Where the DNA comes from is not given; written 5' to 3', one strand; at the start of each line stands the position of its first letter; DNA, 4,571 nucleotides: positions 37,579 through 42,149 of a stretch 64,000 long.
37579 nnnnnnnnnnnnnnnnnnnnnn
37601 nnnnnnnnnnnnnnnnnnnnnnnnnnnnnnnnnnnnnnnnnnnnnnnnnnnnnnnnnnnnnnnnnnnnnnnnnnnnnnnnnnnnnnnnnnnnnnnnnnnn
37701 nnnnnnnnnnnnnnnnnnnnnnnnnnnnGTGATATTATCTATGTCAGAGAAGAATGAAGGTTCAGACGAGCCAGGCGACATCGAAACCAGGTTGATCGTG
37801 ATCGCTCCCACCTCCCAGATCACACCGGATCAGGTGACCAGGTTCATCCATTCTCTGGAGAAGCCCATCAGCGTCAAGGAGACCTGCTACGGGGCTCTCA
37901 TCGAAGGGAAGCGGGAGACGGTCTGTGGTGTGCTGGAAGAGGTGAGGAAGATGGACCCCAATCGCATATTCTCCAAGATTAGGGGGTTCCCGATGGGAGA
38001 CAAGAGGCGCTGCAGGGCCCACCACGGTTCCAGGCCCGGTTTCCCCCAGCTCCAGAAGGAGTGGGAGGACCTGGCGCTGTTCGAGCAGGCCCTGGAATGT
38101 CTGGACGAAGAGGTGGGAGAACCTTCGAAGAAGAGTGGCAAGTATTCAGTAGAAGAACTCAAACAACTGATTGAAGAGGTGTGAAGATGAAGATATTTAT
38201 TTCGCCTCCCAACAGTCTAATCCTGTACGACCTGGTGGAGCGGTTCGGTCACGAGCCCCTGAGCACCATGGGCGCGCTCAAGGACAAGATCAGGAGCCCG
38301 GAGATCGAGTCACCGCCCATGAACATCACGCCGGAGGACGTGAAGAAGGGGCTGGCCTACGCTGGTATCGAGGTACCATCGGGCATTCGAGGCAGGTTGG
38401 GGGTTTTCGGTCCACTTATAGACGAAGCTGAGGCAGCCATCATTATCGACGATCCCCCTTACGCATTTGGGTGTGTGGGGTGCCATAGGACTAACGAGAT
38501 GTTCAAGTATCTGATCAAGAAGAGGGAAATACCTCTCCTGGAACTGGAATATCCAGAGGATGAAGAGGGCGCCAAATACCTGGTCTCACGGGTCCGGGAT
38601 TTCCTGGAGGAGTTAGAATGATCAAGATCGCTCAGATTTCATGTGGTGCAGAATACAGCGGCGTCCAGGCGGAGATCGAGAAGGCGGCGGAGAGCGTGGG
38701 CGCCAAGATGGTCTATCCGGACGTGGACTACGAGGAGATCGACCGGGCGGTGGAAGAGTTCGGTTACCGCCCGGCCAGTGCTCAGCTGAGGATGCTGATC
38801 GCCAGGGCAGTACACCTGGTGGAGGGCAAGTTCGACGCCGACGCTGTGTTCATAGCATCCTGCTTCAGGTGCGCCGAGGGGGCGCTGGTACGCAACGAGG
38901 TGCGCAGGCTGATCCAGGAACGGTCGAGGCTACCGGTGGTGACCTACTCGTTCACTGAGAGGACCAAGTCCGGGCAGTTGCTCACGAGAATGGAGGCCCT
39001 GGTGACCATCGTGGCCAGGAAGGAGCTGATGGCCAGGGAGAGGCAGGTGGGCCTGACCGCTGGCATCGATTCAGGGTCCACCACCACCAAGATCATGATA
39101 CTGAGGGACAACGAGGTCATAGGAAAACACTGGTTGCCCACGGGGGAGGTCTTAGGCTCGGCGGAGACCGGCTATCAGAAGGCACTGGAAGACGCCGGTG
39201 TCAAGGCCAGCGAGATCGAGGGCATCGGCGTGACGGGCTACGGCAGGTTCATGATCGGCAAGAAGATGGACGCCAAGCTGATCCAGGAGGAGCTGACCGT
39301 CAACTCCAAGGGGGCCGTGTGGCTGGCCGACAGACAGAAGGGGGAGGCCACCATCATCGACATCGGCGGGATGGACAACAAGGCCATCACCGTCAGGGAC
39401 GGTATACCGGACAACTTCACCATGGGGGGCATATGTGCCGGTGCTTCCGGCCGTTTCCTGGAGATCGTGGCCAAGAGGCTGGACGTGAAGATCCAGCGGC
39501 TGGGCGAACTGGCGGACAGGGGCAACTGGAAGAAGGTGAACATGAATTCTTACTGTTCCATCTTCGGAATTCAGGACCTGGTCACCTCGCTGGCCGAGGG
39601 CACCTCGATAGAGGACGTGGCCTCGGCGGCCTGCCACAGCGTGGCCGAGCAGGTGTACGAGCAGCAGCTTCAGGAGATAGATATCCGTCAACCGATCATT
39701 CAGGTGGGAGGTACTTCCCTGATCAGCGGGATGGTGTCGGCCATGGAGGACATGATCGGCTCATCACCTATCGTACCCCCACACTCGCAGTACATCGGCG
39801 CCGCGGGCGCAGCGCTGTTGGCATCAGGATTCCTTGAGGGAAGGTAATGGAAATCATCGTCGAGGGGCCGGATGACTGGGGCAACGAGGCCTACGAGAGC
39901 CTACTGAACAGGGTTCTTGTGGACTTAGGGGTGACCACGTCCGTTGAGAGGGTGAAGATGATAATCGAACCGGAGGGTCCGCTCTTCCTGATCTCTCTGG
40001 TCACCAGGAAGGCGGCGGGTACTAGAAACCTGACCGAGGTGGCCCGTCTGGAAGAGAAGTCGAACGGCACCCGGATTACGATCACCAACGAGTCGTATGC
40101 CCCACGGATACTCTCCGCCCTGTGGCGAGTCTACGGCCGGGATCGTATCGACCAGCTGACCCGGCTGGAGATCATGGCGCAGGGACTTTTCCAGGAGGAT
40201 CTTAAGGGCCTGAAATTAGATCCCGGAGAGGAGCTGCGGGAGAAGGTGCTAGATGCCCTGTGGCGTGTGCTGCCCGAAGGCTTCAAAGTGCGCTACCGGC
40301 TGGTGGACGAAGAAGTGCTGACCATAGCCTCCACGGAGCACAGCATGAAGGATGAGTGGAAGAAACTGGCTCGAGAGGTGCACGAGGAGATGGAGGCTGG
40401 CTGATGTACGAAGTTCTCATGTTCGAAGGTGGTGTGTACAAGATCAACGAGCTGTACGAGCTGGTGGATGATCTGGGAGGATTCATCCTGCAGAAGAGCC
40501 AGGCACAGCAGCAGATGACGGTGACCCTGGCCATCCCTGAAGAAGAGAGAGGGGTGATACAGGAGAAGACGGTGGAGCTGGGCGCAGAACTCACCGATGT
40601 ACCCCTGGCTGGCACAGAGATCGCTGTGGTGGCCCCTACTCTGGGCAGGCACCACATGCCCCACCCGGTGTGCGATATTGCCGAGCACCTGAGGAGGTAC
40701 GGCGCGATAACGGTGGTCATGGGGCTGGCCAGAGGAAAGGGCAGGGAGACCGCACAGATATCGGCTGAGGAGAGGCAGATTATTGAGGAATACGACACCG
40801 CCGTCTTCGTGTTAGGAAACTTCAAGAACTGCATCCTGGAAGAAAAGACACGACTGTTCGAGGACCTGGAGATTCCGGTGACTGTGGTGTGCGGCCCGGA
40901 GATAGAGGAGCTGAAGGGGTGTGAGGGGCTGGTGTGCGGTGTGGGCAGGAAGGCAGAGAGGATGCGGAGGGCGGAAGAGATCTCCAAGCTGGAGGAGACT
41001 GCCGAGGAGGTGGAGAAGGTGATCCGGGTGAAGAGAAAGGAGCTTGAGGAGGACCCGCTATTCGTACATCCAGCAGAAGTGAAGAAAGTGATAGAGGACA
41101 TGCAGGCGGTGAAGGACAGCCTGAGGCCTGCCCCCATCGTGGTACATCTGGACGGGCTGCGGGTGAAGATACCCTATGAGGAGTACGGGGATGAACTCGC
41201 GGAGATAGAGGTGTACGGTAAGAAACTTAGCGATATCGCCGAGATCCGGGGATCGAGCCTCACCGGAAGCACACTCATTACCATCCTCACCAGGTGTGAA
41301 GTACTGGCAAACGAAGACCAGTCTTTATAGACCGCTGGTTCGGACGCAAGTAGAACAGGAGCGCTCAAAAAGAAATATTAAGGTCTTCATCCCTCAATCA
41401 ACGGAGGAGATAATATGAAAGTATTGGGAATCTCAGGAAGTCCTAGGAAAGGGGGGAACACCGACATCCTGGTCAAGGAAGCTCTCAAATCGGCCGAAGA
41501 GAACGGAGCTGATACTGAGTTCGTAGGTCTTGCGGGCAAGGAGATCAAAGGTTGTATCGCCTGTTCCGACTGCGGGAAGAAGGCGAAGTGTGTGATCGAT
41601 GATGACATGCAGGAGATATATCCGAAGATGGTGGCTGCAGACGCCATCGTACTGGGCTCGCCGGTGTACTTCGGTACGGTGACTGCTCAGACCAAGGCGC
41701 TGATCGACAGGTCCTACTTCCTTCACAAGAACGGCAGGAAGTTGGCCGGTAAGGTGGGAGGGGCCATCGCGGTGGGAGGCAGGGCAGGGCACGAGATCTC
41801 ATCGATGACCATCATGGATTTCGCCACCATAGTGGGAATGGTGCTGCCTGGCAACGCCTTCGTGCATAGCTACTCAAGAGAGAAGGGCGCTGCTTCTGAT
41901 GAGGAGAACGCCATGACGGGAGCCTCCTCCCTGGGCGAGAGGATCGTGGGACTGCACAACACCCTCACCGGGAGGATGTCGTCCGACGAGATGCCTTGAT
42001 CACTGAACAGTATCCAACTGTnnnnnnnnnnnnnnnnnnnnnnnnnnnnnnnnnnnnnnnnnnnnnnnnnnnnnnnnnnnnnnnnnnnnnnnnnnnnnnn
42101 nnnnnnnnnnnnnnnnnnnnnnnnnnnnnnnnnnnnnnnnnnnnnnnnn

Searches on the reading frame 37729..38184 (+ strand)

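Call 23: search_protein_families(library=pfam, proteins=[window:37729-38184:+])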
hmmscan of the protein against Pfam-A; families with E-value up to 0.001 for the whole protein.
window:37729-38184:+ (151 aa): 1 family
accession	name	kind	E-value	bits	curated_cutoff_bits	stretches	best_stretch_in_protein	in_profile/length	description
PF09875.14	DUF2102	-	5.8e-38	129.2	25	1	23-123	2-103/103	Uncharacterized protein conserved in archaea (DUF2102)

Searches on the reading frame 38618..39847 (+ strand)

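Call 22: search_protein_families(library=pfam, proteins=[window:38618-39847:+])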
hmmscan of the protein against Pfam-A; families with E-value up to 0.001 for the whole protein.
window:38618-39847:+ (409 aa): 1 family
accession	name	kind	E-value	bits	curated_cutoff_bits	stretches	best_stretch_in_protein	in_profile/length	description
PF01869.26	BcrAD_BadFG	-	1.1e-68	232.2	31.5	1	149-402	2-271/271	BadF/BadG/BcrA/BcrD ATPase family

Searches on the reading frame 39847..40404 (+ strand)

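Call 22: search_protein_families(library=pfam, proteins=[window:39847-40404:+])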
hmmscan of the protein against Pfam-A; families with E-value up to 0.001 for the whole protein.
window:39847-40404:+ (185 aa): 1 family
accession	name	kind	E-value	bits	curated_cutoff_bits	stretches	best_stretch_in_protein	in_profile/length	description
PF09886.14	DUF2113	-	3.4e-47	160.7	27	1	4-182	2-182/183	Uncharacterized protein conserved in archaea (DUF2113)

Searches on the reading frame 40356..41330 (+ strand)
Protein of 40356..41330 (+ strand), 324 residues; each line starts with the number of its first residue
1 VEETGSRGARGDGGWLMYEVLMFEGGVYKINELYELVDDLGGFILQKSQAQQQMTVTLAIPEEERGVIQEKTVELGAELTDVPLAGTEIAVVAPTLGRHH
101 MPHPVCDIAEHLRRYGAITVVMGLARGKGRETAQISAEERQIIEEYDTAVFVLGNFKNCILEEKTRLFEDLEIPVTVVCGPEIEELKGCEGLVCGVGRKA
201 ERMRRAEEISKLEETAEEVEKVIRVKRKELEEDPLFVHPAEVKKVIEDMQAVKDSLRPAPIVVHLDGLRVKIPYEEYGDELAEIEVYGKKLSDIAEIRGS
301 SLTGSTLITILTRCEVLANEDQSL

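Call 22: search_protein_families(library=pfam, proteins=[window:40356-41330:+])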
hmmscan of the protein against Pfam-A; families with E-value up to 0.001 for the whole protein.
window:40356-41330:+ (324 aa): 1 family
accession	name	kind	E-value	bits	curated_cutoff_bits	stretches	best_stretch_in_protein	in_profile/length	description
PF04609.17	MCR_C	-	4.1e-109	364.3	25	1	18-284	1-271/271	Methyl-coenzyme M reductase operon protein C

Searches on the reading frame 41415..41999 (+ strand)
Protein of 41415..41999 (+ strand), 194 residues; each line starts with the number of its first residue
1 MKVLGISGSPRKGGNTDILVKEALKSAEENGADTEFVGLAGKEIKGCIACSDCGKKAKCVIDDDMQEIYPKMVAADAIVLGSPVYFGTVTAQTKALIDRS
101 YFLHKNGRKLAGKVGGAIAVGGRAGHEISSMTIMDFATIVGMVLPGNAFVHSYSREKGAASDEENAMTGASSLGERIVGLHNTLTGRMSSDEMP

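Call 22: search_protein_families(library=pfam, proteins=[window:41415-41999:+])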
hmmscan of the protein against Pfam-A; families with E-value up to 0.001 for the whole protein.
window:41415-41999:+ (194 aa): 2 families
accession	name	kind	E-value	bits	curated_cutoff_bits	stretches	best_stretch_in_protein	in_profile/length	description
PF03358.20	FMN_red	-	2.7e-36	124.9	24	1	1-150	1-146/152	NADPH-dependent FMN reductase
PF02525.22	Flavodoxin_2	-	8.7e-10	39.1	27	1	1-123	1-136/198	Flavodoxin-like fold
